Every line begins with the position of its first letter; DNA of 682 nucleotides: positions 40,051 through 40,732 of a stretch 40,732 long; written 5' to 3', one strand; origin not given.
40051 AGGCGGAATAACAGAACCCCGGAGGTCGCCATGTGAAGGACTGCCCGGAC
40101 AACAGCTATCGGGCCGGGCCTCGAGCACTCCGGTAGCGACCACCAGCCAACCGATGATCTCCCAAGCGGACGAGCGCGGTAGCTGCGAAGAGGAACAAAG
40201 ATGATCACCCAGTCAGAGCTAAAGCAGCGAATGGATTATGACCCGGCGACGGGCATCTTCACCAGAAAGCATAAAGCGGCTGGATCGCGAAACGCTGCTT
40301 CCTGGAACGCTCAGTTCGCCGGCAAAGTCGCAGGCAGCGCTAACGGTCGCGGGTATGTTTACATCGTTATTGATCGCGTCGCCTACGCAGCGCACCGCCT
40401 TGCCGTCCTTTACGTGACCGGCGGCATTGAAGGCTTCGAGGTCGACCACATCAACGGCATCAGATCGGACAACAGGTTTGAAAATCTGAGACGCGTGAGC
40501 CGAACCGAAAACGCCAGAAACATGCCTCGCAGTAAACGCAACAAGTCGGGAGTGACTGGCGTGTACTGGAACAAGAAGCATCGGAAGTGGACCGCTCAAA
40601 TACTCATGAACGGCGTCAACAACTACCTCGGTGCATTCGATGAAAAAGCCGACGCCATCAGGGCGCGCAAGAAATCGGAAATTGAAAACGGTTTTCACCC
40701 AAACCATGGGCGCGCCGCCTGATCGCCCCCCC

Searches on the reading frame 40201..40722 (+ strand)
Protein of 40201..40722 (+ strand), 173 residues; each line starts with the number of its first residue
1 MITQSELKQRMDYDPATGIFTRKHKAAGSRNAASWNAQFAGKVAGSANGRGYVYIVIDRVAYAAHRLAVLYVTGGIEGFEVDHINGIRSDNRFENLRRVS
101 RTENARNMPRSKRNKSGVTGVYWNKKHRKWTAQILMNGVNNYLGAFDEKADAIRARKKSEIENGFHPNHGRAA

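Call 84: search_protein_families(library=pfam, max_evalue=0.001, proteins=[window:40201-40722:+])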
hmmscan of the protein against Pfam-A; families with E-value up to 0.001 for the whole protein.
window:40201-40722:+ (173 aa): 1 family
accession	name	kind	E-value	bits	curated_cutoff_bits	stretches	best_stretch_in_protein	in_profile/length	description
PF13392.12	HNH_3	-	2e-15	56.6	24.8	1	62-106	1-46/46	HNH endonuclease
